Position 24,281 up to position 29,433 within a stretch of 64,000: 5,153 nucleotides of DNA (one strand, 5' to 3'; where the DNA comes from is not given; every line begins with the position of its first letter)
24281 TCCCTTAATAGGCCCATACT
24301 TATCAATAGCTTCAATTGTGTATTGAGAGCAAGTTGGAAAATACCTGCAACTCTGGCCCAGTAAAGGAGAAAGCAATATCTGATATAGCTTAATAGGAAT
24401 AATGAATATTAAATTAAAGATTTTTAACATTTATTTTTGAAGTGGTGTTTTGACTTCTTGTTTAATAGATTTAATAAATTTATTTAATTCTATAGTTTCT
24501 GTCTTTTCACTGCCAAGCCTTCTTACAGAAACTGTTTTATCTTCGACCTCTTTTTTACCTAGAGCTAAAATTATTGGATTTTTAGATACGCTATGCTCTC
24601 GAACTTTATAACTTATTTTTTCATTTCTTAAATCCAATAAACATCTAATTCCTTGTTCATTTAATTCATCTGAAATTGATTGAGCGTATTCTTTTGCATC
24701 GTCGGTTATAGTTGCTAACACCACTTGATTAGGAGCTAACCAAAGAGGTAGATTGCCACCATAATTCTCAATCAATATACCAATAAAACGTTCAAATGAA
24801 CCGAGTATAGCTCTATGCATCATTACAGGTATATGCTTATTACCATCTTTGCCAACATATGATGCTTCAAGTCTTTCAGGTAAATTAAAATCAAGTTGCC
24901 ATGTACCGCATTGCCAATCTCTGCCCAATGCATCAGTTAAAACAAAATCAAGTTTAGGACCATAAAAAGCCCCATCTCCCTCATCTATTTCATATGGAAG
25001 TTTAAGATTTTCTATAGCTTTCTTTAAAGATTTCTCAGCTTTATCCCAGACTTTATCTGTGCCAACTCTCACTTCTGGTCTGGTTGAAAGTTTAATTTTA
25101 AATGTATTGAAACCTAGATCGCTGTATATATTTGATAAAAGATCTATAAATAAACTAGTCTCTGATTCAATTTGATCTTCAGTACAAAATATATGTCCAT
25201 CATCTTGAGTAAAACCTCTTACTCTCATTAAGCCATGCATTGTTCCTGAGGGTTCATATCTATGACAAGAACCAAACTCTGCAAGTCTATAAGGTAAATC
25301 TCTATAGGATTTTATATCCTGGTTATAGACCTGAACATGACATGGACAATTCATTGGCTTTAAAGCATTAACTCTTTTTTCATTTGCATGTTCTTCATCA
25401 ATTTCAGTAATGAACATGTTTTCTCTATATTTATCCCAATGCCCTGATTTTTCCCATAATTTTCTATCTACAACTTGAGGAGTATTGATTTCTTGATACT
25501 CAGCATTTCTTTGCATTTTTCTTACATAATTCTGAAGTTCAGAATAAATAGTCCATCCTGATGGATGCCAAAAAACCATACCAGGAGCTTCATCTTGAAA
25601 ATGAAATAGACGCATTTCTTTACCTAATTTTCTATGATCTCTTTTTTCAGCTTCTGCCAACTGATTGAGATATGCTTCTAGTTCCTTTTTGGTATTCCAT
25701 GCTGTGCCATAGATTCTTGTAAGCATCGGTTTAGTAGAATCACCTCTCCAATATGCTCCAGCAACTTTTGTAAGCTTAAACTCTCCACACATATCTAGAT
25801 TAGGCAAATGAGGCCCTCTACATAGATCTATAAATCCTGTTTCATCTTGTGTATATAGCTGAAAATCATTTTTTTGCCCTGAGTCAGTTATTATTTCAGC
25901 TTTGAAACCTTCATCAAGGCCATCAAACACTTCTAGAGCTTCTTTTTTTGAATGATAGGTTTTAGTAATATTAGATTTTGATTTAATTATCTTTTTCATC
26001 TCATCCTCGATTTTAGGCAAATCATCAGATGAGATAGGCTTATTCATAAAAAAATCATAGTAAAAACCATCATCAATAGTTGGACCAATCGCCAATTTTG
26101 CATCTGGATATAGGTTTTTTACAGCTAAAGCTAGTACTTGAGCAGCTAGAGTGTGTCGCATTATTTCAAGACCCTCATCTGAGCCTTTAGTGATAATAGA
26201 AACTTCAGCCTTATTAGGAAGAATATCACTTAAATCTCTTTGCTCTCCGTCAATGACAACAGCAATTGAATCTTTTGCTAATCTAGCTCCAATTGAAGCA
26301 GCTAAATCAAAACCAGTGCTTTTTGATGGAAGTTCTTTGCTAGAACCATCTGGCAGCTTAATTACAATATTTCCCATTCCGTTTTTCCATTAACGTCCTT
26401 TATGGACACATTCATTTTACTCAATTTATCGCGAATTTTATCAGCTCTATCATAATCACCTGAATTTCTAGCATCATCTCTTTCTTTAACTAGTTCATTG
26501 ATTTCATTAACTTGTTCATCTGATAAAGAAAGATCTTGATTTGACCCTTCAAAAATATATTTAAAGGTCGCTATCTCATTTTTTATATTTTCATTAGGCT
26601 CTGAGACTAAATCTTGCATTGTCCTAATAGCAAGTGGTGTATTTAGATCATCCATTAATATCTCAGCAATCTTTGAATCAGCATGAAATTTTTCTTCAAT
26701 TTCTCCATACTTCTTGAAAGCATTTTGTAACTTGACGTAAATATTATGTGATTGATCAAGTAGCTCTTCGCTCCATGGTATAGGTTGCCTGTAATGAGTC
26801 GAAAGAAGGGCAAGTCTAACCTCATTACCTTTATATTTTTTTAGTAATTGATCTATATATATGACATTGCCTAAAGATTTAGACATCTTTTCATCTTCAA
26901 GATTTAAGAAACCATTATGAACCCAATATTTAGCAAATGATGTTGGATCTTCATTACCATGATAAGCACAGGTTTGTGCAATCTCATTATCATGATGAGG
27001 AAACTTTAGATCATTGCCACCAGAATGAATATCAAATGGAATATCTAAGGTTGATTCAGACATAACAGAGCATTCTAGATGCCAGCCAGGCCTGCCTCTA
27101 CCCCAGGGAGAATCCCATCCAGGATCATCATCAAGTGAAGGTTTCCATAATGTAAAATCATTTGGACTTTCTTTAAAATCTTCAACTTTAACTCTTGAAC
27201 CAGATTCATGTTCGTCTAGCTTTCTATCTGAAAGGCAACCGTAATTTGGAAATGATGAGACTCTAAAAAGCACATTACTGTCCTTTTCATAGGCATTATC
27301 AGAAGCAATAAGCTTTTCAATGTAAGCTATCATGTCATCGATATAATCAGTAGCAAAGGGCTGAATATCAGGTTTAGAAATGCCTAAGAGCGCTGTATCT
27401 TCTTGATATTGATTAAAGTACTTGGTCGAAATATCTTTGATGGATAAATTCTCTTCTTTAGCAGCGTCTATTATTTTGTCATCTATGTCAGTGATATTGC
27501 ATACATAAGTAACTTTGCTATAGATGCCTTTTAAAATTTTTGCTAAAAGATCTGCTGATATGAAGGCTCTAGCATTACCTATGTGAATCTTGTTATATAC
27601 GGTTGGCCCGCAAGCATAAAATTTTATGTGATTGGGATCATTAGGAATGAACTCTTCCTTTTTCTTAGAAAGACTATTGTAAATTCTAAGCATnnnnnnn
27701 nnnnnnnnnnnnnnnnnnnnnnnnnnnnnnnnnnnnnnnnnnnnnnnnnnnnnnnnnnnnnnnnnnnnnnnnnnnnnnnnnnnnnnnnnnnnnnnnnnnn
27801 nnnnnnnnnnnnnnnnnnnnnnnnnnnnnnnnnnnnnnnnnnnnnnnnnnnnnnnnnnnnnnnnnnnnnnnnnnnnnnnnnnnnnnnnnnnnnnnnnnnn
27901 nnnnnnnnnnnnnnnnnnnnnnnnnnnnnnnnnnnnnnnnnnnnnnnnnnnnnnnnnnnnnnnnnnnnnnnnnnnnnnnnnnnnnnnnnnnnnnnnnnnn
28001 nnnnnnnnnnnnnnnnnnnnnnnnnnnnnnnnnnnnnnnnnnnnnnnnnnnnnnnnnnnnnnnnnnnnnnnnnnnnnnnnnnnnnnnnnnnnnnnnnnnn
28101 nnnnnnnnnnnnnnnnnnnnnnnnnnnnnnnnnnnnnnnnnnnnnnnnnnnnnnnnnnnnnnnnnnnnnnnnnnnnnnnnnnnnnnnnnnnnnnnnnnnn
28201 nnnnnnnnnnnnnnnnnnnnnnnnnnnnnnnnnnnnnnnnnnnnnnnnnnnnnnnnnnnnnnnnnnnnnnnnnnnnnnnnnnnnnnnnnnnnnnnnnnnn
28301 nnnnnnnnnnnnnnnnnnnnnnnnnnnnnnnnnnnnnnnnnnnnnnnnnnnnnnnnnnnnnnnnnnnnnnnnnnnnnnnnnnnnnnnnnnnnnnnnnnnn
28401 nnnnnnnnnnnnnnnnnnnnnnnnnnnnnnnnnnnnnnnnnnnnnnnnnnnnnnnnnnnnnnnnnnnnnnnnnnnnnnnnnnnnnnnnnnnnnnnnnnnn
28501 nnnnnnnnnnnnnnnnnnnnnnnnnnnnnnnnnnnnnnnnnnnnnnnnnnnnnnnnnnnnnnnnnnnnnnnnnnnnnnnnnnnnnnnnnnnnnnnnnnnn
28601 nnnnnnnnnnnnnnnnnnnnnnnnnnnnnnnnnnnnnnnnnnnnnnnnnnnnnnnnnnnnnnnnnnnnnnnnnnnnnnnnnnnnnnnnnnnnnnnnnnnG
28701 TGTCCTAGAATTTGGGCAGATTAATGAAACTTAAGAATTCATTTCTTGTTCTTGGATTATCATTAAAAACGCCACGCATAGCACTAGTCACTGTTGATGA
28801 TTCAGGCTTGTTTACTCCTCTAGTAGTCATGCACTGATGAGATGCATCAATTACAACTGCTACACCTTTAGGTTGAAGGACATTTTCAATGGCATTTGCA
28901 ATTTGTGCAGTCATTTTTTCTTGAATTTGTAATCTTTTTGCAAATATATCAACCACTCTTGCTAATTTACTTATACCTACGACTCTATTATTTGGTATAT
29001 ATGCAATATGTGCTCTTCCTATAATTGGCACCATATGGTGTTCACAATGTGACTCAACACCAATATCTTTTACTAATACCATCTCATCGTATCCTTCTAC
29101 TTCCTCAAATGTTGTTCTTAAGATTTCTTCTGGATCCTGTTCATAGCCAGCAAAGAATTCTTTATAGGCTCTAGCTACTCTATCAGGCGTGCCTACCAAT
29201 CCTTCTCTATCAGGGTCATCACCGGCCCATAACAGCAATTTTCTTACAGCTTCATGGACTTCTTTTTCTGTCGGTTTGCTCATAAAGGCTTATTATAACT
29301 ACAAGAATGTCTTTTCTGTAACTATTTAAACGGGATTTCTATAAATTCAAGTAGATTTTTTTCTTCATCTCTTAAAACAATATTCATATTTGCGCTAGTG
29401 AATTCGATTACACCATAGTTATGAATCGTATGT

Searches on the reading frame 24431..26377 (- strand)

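Call 39: search_protein_families(library=pfam, proteins=[window:24431-26377:-], max_evalue=0.001)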
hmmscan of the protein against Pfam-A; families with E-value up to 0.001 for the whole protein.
window:24431-26377:- (648 aa): 4 families
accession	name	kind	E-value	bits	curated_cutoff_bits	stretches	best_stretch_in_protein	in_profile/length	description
PF00587.30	tRNA-synt_2b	-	7.3e-50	169.9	29.3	1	333-539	7-179/179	tRNA synthetase class II core domain (G, H, P, S and T)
PF03129.25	HGTP_anticodon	-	1.3e-19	70.6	21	1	551-640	1-93/94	Anticodon binding domain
PF07973.19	tRNA_SAD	-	2.8e-12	46.8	24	1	174-223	3-44/44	Threonyl and Alanyl tRNA synthetase second additional domain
PF02824.27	TGS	-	5.1e-10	39.7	22.2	1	5-63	2-60/60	TGS domain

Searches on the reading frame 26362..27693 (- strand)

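Call 39: search_protein_families(library=pfam, proteins=[window:26362-27693:-], max_evalue=0.001)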
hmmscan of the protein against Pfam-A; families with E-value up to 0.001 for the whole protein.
window:26362-27693:- (443 aa): 6 families
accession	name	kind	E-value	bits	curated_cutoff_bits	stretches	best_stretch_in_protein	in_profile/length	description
PF01406.26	tRNA-synt_1e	-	4.5e-114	381.3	27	1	17-316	4-300/301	tRNA synthetases class I (C) catalytic domain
PF09334.17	tRNA-synt_1g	-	5.3e-14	52.2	20.1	2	33-107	11-85/391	tRNA synthetases class I (M)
PF23493.1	CysS_C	-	2.6e-07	31.1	23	1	397-440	7-50/51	Cysteinyl-tRNA ligase anticodon binding domain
PF01921.24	tRNA-synt_1f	-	1.3e-06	28.1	27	0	247-344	264-355/360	tRNA synthetases class I (K)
PF00133.28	tRNA-synt_1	-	3.6e-06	26.4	22.7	1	218-307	327-413/414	tRNA synthetases class I (I, L, M and V)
PF09190.17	DALR_2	-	0.00096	20.1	22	0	344-371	4-31/57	DALR domain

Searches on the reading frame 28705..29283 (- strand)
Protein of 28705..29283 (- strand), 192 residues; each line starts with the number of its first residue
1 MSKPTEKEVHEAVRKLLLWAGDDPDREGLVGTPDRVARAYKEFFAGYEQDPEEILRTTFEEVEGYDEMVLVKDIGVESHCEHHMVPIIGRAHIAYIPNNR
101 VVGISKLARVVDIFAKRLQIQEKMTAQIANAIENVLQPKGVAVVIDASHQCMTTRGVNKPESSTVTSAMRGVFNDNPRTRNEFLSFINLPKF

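Call 39: search_protein_families(library=pfam, proteins=[window:28705-29283:-], max_evalue=0.001)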
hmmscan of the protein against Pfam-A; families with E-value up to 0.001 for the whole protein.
window:28705-29283:- (192 aa): 2 families
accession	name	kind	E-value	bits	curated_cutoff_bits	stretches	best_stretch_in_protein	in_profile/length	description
PF01227.27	GTP_cyclohydroI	-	9.2e-79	263.5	27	1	10-187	2-178/179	GTP cyclohydrolase I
PF14489.11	QueF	-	8.9e-05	23.1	27.3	1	90-144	5-59/81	QueF-like protein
